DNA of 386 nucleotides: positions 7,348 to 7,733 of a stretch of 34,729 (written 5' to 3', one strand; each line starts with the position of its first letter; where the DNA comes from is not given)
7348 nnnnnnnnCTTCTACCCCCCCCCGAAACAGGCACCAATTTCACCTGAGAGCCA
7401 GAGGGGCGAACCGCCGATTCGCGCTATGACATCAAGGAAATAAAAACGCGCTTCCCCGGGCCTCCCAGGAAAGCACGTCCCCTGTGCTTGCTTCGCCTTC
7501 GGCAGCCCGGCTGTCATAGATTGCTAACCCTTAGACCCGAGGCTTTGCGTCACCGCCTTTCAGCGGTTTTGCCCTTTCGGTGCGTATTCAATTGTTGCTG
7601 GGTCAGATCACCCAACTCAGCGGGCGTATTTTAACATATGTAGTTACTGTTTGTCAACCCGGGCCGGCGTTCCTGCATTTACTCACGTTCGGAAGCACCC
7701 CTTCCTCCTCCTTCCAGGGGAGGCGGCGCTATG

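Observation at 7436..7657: Second c-di-GMP-I riboswitch controlling a histidine kinase operon; it co-varies with copy 1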

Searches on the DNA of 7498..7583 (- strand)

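Call 37: build_rna_model(alignment_id=A3, structure=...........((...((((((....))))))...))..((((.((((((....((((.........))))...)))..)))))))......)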
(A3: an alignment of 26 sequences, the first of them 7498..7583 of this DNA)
Model R1 built from alignment A3 (26 sequences, 92 columns); structure: as given.
model positions 83; base pairs 22; branch points 1; effective number of sequences 1.56; information 0.683 bits per position. Calibrated on 0.2 Mb of random sequence (short: E-values are rough).
structure used (alignment columns):
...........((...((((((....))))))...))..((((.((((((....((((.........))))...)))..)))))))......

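Call 70: search_with_rna_model(model_id=R1, sources=[window, L196, L198, L199, L076, L077, L078, L080, L081, L082, L083, L084, L086, L087, L088, L089, L091, L092, L093, L095, L097, L098, L099, L101, L103, L105, L106, L110, L111, L113, L114, L115, L116, L120, L121, L123, L125, L127, L129, L133, L134, L136, L137, L142, L143, L144, L145, L147, L148, L150, L151, L155, L157, L159, L160, L161, L162, L165, L169, L170, L173, L175, L176, L177, L179, L180, L182, L185, L189, L191, L194, L195], max_evalue=0.001, make_alignment=true)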
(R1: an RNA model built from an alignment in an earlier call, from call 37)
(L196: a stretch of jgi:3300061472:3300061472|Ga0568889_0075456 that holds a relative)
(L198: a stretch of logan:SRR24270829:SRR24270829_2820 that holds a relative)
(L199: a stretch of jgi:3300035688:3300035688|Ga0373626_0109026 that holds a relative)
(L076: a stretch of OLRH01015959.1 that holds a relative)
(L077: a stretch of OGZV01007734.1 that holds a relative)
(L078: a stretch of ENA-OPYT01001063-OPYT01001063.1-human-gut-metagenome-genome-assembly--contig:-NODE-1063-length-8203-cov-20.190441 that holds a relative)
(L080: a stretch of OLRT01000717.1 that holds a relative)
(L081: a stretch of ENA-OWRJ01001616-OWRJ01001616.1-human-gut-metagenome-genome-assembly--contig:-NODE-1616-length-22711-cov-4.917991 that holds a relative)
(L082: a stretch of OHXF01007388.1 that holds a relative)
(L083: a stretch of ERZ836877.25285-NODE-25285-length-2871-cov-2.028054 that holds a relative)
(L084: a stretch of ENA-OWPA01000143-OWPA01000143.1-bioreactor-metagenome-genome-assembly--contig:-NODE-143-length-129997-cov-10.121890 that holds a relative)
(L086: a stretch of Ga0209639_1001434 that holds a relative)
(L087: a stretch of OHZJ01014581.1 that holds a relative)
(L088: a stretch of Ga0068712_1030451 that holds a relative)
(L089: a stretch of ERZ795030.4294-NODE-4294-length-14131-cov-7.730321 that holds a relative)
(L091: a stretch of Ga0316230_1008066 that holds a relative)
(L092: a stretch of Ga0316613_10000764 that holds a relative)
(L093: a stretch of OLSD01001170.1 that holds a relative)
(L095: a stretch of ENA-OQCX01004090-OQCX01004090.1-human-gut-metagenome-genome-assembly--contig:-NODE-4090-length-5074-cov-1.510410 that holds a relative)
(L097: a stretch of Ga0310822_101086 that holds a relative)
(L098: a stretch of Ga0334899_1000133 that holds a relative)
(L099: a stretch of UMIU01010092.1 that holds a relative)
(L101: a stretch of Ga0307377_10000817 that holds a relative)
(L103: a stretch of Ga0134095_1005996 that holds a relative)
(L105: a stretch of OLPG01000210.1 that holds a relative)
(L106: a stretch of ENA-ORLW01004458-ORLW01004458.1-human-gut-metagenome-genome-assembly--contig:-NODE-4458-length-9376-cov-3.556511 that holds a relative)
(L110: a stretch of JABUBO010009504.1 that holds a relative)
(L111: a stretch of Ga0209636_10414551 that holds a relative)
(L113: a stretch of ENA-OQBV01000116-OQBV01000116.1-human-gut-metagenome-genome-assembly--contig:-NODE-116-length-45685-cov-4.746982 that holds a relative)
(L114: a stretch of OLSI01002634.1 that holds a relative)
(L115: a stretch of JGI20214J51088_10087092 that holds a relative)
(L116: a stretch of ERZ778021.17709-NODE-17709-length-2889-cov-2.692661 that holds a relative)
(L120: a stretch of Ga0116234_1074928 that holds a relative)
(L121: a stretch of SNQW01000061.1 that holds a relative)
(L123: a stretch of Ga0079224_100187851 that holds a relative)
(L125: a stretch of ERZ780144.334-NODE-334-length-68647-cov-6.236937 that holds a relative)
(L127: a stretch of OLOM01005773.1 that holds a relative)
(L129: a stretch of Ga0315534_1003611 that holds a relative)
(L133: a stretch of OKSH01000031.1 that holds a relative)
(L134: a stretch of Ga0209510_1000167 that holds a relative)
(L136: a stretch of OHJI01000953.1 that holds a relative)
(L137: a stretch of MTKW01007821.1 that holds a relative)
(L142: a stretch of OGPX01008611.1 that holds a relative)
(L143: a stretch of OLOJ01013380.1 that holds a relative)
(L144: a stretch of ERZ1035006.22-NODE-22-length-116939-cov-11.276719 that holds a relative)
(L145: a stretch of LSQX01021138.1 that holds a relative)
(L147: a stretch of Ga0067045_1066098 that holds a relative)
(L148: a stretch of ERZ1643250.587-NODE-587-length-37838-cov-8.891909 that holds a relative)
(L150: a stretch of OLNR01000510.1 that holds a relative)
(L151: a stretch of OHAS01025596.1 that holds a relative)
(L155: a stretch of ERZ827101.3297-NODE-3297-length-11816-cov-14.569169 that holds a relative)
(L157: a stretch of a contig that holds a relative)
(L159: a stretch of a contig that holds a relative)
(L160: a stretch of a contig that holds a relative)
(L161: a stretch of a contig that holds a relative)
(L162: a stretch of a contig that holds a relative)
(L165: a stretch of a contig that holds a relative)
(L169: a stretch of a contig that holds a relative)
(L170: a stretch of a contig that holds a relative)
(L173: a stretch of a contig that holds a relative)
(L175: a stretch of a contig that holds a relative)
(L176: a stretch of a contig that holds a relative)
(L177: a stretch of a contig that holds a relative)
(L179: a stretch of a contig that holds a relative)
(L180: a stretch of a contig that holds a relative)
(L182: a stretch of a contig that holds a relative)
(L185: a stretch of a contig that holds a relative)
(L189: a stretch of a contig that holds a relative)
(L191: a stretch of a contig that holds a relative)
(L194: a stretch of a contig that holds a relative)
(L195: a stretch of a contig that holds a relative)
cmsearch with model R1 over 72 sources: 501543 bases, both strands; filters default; matches with E-value up to 0.001: 88.
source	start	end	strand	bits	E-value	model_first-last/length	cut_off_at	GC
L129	1296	1376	-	96.7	2.4e-20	1-83/83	no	0.53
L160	56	136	+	92.9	1.9e-19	1-83/83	no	0.56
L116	1763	1846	+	92.7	2.2e-19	1-83/83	no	0.57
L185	1113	1194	+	92.5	2.3e-19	1-83/83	no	0.45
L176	391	472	+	92.2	2.7e-19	1-83/83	no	0.57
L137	1595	1678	-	92.1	3e-19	1-83/83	no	0.51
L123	2559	2640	+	92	3.1e-19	1-83/83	no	0.6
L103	2909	2993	+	91.8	3.5e-19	1-83/83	no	0.45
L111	609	691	+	91.7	3.6e-19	1-83/83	no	0.57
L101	8473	8555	-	91.7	3.6e-19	1-83/83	no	0.49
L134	13245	13325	+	91.6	3.9e-19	1-83/83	no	0.56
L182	1012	1096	+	91.1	5.1e-19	1-83/83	no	0.49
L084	6367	6448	-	91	5.4e-19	1-83/83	no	0.6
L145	3423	3503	-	90.8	5.9e-19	1-83/83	no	0.56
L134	7549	7630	+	90.7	6.4e-19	1-83/83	no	0.56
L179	4086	4170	-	90.4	7.3e-19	1-83/83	no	0.52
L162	1863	1947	-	90.1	8.8e-19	1-83/83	no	0.46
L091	6161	6243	+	90.1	8.9e-19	1-83/83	no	0.48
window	7502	7583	-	90.1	9e-19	1-83/83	no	0.59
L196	382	463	+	89.9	9.6e-19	1-83/83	no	0.57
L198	318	399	+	89.9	9.6e-19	1-83/83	no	0.57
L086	945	1025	-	89.2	1.4e-18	1-83/83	no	0.56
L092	880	961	+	88.7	1.8e-18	1-83/83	no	0.45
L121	1883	1965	+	88.6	2e-18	1-83/83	no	0.51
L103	2702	2786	+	88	2.8e-18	1-83/83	no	0.49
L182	805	889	+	88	2.8e-18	1-83/83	no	0.49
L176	206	287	+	87.5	3.6e-18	1-83/83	no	0.54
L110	1706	1791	+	87.2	4.4e-18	1-83/83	no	0.53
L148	10883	10964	+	87.1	4.6e-18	1-83/83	no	0.51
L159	1806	1886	-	86.7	5.7e-18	1-83/83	no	0.53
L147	236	316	-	86.4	6.9e-18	1-83/83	no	0.46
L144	8432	8512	+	86.2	7.5e-18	1-83/83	no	0.53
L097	10005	10086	-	86.1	8.1e-18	1-83/83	no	0.41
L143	1944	2023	-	85.9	8.7e-18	1-83/83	no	0.49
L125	65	144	-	85.8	9.4e-18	1-83/83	no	0.47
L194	126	212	-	85.6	1e-17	1-83/83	no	0.56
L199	2017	2098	+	85.2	1.3e-17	1-83/83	no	0.55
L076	1404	1483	-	85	1.5e-17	1-83/83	no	0.49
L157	116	195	+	84.7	1.8e-17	1-83/83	no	0.49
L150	662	747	+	84.6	1.8e-17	1-83/83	no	0.43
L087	152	231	+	84.5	1.9e-17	1-83/83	no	0.49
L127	328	410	-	84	2.5e-17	1-83/83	no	0.51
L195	423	502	-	83.9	2.6e-17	1-83/83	no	0.5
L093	1175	1254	-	83.7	3e-17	1-83/83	no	0.5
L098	148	227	+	83.6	3.1e-17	1-83/83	no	0.52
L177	6332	6411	-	83.6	3.1e-17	1-83/83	no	0.51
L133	12594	12679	+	83.2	4e-17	1-83/83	no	0.44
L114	477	556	-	82.8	4.9e-17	1-83/83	no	0.5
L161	2759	2841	-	82.4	6e-17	1-83/83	no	0.52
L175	4942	5021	+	82.4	6.1e-17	1-83/83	no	0.52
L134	7367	7448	+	82.3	6.3e-17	1-83/83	no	0.55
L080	6103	6182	+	82.3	6.4e-17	1-83/83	no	0.51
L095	1191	1274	-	82.2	6.6e-17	1-83/83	no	0.5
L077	287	366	-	82.1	7.3e-17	1-83/83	no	0.49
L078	7789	7872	+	82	7.6e-17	1-83/83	no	0.48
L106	6185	6264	-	81.8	8.2e-17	1-83/83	no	0.49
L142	1025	1104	+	81.6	9.4e-17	1-83/83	no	0.52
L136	4127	4210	-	81.6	9.5e-17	1-83/83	no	0.49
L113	287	370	-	81.5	9.8e-17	1-83/83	no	0.49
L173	3974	4053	+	81.3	1.1e-16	1-83/83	no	0.47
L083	791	874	+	81.2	1.2e-16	1-83/83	no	0.5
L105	8807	8889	-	81.1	1.2e-16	1-83/83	no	0.51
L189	40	119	-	80.9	1.4e-16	1-83/83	no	0.45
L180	5151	5232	-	80.6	1.6e-16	1-83/83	no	0.51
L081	2719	2804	-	80.5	1.8e-16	1-83/83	no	0.45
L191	831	916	-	80.4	1.8e-16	1-83/83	no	0.45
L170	967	1050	+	80.4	1.8e-16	1-83/83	no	0.46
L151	84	163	-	80.3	1.9e-16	1-83/83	no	0.54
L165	6986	7065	+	80.2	2e-16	1-83/83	no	0.54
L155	11676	11755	-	80.2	2.1e-16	1-83/83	no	0.47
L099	35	117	-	80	2.2e-16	1-83/83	no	0.49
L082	627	710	+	79.6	2.9e-16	1-83/83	no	0.51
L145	1503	1583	-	79.2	3.6e-16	1-83/83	no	0.49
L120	5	87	+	79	3.9e-16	1-83/83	no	0.59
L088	125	205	+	78.5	5.1e-16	1-83/83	no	0.53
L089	1887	1969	-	77.5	8.9e-16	1-83/83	no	0.58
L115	1810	1896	+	76.3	1.7e-15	1-83/83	no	0.54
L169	8074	8156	+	74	6.1e-15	1-83/83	no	0.49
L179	4253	4337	-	72.7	1.3e-14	1-83/83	no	0.49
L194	308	393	-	66.4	4e-13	1-83/83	no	0.55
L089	1607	1689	-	62.6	3.2e-12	1-83/83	no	0.6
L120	283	365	+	58.7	2.7e-11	1-83/83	no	0.61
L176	2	71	+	58.4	3.2e-11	12-83/83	no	0.6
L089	3337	3420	-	58.3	3.4e-11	1-83/83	no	0.67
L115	1572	1664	-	58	4.1e-11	1-83/83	no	0.48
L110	2268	2352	+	50.9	2e-09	1-83/83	no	0.46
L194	2301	2375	-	46.2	2.6e-08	1-83/83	no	0.56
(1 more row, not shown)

Alignment A6: 88 matches aligned to the model, 105 columns, each read 5' to 3' on its own strand. Consensus structure (alignment columns), stored with it:
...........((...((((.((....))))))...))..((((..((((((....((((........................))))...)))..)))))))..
